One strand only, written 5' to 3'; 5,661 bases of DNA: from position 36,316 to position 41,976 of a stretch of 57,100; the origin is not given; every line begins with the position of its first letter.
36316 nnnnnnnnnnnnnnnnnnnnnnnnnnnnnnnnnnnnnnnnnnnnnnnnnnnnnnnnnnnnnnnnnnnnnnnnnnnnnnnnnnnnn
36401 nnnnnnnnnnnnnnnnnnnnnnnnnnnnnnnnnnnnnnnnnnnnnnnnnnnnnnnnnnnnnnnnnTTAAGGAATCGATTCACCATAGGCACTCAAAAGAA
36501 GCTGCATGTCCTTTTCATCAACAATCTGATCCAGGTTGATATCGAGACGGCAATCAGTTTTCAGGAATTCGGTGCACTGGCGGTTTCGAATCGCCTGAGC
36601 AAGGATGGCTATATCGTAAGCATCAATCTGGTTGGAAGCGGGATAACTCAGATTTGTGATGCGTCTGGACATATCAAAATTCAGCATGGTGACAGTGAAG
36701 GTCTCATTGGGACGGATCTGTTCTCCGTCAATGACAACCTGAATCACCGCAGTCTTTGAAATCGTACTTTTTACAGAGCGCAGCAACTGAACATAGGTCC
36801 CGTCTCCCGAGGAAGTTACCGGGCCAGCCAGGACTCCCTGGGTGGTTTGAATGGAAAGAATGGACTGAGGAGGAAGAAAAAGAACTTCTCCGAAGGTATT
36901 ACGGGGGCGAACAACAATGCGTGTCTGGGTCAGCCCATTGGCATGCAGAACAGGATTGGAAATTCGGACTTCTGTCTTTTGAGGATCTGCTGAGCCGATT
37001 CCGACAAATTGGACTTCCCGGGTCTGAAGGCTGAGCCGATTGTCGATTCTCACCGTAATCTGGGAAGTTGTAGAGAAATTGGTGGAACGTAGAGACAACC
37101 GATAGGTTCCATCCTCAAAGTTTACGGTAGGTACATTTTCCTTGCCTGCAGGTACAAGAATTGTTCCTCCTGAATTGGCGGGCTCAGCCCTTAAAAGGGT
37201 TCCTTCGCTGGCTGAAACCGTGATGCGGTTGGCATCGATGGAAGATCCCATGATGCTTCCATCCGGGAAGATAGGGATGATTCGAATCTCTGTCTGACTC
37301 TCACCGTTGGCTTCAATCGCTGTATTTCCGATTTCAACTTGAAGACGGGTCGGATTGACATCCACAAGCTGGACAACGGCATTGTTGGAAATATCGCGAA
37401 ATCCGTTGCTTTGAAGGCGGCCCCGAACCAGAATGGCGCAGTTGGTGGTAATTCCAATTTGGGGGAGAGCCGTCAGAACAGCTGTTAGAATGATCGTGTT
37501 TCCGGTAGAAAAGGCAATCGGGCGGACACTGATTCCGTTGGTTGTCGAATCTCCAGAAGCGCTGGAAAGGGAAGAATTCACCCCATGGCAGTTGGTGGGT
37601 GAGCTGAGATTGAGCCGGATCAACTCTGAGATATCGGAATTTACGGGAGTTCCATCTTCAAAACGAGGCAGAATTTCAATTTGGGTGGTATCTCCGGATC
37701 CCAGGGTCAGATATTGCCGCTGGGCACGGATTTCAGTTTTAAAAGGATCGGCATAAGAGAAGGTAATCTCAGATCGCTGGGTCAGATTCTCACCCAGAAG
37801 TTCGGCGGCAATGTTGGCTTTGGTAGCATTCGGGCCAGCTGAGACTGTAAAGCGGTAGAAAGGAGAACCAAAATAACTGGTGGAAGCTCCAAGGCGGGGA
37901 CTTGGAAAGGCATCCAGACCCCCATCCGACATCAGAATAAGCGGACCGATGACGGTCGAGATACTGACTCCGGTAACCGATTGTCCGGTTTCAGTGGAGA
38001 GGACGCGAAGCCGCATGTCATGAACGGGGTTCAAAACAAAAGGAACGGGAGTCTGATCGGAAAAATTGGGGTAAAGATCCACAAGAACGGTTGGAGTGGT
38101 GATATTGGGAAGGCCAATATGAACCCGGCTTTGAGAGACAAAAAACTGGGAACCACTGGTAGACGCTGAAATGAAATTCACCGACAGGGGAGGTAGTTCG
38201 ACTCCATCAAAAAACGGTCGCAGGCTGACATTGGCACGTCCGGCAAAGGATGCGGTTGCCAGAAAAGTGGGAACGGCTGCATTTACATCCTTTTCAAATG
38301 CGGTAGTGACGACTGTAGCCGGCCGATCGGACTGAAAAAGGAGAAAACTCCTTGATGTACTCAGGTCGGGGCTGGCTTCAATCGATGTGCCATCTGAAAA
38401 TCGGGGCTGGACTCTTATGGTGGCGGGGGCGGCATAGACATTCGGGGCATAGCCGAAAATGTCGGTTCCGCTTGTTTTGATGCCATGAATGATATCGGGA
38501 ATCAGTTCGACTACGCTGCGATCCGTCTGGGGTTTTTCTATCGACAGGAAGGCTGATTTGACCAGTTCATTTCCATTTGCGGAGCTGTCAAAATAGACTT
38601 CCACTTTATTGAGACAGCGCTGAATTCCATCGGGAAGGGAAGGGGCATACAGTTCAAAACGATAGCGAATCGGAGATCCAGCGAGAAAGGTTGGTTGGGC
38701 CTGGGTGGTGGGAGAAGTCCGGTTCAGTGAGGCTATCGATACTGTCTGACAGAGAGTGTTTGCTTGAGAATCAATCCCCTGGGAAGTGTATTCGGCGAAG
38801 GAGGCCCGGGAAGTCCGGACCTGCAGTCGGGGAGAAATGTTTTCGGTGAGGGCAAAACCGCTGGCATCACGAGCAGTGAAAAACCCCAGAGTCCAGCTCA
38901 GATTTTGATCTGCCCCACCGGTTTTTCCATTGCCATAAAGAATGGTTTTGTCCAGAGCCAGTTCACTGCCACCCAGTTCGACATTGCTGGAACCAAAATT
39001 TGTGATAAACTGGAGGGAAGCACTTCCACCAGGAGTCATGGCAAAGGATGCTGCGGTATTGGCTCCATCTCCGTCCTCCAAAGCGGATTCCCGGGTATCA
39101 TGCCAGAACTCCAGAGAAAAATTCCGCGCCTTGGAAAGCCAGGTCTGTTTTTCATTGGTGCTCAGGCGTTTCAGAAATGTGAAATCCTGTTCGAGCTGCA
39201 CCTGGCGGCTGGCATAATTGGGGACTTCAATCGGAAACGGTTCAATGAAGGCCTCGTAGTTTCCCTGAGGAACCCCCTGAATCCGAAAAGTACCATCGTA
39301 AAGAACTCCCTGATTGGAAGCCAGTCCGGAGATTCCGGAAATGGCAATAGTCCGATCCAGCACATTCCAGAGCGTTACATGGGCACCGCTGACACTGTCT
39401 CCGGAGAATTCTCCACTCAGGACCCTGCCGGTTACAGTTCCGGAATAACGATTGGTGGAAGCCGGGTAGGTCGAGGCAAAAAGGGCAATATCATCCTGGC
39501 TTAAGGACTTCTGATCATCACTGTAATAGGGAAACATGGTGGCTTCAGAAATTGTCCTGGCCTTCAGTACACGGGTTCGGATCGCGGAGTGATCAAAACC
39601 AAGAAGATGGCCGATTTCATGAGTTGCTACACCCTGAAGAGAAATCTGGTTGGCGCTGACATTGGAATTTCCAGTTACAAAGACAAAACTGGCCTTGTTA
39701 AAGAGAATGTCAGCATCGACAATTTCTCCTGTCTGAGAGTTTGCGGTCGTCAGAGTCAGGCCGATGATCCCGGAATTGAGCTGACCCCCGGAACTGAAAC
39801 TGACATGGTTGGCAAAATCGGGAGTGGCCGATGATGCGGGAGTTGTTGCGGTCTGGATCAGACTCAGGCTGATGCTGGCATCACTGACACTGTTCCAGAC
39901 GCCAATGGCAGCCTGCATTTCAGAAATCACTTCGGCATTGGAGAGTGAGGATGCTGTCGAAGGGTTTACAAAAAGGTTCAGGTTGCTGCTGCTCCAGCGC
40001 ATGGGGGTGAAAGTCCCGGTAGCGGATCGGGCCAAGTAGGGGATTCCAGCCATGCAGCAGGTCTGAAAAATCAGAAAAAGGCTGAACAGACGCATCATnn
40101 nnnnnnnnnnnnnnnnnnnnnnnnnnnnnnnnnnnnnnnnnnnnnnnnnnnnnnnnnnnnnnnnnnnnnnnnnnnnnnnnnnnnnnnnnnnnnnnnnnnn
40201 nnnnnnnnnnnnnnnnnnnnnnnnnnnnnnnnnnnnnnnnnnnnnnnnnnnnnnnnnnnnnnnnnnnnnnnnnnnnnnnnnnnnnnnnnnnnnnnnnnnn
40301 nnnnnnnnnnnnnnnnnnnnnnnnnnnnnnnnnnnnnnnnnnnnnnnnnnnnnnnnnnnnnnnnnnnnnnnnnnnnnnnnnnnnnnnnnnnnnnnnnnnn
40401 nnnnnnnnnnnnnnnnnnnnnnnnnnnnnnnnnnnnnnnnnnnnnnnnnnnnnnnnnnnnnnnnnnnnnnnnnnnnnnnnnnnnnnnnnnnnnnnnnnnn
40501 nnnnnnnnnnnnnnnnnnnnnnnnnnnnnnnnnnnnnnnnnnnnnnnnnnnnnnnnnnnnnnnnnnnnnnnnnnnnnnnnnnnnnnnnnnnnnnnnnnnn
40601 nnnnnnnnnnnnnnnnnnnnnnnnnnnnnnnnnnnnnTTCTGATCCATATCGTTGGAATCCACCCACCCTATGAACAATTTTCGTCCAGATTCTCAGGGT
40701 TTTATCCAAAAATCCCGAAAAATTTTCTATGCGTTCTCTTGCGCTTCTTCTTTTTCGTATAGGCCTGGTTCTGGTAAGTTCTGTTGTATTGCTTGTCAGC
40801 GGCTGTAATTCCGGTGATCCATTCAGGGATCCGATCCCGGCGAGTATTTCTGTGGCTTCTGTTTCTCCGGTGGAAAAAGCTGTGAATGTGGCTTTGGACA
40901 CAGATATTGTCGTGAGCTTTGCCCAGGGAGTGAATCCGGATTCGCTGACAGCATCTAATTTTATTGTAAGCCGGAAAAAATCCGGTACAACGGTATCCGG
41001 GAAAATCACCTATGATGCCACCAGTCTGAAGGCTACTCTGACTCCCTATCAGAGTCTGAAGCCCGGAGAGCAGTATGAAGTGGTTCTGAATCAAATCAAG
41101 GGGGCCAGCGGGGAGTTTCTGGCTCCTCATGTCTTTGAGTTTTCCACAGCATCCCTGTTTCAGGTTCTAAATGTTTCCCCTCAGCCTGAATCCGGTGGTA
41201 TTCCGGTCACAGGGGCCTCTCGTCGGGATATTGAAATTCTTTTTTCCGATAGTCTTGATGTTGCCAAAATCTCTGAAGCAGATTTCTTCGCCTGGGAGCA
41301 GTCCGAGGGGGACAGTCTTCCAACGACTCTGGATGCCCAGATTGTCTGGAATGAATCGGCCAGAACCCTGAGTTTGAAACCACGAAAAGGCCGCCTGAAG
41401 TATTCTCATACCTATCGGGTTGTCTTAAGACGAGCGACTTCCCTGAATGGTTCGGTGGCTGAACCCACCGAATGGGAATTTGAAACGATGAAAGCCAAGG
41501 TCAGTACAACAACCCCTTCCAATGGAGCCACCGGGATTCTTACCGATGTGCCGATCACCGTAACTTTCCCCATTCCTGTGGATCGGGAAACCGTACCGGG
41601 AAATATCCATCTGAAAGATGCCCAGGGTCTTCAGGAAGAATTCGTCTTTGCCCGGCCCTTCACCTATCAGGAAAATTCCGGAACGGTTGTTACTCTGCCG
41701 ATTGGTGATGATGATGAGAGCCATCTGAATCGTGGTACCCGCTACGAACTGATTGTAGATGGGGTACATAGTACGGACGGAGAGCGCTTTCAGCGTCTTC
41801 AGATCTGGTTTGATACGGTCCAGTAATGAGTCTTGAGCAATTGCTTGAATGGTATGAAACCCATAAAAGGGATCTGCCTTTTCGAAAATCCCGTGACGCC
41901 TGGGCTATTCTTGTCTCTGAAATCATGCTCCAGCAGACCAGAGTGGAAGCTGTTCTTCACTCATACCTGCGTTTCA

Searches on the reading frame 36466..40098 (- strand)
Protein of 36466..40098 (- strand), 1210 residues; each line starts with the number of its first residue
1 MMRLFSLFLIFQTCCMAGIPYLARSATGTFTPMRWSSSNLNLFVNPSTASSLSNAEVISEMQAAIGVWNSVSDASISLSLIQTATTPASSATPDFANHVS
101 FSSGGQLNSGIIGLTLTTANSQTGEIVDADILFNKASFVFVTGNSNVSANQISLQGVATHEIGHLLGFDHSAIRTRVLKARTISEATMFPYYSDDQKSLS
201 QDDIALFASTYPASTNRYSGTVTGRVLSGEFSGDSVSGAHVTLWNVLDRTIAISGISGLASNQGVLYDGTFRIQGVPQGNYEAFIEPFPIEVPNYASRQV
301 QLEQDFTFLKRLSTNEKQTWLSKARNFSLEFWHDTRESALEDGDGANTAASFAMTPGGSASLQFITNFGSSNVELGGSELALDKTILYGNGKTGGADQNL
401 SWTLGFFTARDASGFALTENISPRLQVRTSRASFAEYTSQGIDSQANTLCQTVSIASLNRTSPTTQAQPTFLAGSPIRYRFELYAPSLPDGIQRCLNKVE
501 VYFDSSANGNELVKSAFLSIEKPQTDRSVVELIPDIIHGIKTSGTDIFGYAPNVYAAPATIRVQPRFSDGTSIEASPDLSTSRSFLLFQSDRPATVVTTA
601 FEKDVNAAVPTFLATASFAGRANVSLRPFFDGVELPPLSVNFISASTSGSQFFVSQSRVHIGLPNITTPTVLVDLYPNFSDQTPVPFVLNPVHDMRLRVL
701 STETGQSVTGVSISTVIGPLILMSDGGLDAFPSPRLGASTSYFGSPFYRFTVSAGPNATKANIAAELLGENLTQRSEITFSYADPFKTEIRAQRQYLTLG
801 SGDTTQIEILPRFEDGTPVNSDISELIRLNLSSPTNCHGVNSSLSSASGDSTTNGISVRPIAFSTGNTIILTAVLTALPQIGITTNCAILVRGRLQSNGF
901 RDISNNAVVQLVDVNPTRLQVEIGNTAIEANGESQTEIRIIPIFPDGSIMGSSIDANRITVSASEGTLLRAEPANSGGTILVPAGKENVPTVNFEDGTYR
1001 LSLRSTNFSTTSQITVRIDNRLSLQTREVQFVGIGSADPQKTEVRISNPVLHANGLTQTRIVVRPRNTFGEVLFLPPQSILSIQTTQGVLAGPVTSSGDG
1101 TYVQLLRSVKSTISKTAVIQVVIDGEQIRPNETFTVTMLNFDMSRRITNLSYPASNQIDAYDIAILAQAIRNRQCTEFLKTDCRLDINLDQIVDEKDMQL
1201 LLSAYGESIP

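Call 58: search_protein_families(library=pfam, proteins=[window:36466-40098:-], max_evalue=0.00001)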
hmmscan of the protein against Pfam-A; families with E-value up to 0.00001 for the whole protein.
window:36466-40098:- (1210 aa): 2 families
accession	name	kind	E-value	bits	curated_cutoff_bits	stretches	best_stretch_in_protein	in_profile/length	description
PF00413.30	Peptidase_M10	-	8.3e-11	42.4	24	1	34-211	1-158/159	Matrixin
PF09134.16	Invasin_D3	-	1.7e-09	38.5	33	0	1038-1135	1-94/98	Invasin, domain 3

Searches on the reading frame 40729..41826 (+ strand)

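Call 59: search_protein_families(library=pfam, proteins=[window:40729-41826:+], max_evalue=0.00001)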
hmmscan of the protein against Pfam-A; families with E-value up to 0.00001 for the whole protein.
window:40729-41826:+ (365 aa): 1 family
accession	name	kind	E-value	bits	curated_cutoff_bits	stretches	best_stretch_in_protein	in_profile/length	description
PF13205.12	Big_5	-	3.4e-36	124.6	23.6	2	40-140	5-105/105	Bacterial Ig-like domain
